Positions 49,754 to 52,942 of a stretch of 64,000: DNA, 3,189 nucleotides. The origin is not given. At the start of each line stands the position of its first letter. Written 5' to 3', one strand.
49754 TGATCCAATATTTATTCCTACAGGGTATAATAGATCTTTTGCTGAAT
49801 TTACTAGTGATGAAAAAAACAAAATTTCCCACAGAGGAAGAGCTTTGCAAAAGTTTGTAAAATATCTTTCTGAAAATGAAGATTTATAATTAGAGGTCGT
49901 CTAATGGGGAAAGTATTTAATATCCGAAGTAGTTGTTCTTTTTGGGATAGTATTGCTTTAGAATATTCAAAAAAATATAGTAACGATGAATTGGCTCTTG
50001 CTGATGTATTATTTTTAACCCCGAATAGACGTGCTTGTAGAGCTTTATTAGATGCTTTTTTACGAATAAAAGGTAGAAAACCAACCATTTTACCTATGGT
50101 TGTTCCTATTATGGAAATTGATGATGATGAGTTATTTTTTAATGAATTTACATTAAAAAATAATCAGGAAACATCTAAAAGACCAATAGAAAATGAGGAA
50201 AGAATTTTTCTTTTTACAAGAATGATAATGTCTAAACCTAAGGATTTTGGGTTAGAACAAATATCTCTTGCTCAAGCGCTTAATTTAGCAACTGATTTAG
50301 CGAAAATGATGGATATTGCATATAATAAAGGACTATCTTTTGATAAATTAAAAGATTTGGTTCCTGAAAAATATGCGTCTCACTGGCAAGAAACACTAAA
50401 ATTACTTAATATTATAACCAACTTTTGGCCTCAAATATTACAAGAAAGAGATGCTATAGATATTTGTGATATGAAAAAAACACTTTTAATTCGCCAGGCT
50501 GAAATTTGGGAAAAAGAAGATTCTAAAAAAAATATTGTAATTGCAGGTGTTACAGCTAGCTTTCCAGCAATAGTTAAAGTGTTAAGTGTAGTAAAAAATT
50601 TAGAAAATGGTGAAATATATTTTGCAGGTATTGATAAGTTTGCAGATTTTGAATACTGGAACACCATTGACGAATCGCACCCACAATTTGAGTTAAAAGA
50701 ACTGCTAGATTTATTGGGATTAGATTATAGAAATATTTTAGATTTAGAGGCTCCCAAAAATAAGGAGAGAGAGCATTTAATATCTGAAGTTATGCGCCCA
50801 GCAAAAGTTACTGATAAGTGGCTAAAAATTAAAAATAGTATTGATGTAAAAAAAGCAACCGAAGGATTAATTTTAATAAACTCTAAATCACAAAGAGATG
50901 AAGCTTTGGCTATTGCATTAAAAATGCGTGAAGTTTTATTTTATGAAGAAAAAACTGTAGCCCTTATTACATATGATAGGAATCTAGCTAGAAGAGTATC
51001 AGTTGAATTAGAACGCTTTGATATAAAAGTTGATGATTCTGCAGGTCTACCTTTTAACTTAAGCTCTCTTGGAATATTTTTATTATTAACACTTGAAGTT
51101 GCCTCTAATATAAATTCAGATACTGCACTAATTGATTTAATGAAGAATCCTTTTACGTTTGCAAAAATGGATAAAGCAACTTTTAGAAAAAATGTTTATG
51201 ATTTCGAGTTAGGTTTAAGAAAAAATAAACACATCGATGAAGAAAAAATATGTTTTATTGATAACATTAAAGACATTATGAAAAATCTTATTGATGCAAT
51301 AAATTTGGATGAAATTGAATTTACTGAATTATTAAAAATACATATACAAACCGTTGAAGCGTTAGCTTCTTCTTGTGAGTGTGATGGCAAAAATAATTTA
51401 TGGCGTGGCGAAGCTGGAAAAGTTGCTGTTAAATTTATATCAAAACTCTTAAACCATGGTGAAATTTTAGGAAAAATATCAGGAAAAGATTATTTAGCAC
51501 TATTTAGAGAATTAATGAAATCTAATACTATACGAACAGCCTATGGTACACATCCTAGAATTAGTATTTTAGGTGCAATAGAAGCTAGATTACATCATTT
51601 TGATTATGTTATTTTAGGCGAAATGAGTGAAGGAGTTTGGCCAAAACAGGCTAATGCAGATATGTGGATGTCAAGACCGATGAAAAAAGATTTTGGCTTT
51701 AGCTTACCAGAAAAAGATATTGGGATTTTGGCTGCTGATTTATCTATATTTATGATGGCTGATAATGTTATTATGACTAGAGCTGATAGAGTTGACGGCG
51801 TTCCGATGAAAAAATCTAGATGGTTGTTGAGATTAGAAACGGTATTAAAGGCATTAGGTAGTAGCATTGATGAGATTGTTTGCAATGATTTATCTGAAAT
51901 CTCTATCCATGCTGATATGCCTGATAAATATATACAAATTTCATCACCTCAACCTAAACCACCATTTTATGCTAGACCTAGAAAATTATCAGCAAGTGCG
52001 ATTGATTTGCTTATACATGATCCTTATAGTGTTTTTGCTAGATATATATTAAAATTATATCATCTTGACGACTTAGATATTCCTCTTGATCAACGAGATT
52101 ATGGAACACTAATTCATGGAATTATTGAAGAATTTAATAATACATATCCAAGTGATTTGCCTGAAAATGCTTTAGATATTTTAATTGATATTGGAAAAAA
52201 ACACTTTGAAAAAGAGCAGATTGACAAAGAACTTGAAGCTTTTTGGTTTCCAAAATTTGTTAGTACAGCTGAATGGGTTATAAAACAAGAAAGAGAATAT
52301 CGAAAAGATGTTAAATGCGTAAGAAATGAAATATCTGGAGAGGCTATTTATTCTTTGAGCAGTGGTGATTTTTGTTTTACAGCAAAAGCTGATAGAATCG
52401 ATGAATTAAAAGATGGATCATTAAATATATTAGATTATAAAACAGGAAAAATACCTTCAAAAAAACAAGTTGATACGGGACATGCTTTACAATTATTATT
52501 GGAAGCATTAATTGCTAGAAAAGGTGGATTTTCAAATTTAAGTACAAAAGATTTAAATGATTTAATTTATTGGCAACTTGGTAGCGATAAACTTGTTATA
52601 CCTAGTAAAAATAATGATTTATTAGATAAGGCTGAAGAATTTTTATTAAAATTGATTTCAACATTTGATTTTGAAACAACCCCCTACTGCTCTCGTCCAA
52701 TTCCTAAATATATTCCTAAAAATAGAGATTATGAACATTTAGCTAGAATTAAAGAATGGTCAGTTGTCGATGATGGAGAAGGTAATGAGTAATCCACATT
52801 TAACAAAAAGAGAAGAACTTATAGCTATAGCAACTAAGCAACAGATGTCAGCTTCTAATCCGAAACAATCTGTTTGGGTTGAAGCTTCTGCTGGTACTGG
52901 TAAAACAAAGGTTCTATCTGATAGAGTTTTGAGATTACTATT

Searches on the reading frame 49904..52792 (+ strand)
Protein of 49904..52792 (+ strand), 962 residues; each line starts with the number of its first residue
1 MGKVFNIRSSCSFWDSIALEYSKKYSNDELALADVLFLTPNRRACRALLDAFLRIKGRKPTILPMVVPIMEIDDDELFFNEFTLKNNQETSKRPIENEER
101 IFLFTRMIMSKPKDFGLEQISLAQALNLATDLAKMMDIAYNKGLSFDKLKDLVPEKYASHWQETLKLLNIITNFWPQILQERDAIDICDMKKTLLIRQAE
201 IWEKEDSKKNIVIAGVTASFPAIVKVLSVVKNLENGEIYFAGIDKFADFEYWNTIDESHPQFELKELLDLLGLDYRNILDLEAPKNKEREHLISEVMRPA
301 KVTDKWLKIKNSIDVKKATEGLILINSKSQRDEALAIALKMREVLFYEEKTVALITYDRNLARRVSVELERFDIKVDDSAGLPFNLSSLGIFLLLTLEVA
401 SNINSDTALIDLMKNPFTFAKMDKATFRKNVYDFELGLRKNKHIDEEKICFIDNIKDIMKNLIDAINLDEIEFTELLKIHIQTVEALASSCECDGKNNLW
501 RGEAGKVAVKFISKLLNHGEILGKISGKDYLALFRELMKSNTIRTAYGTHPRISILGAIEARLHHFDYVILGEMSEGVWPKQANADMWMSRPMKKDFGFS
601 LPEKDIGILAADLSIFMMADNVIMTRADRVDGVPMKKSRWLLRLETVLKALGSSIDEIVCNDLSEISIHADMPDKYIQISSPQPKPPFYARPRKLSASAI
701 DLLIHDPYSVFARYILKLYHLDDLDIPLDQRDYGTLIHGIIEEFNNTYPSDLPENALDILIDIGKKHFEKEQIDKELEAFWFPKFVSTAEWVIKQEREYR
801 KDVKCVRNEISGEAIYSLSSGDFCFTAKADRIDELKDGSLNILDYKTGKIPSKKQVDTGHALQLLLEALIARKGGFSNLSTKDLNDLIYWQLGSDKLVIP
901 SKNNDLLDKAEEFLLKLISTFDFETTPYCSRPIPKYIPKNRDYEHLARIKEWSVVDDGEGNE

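Call 19: search_protein_families(library=pfam, proteins=[window:49904-52792:+], max_evalue=0.1)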
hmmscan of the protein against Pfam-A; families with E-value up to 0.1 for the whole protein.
window:49904-52792:+ (962 aa): 3 families
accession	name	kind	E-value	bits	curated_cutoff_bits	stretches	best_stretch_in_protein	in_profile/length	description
PF12705.13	PDDEXK_1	-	6.6e-20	72.5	22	1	695-929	2-237/247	PD-(D/E)XK nuclease superfamily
PF13361.12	UvrD_C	-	0.011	15.6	25.6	1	308-584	28-318/350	UvrD-like helicase C-terminal domain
PF12170.13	DNA_pol3_tau_5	-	0.098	13.3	28.8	0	292-424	10-139/142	DNA polymerase III tau subunit V interacting with alpha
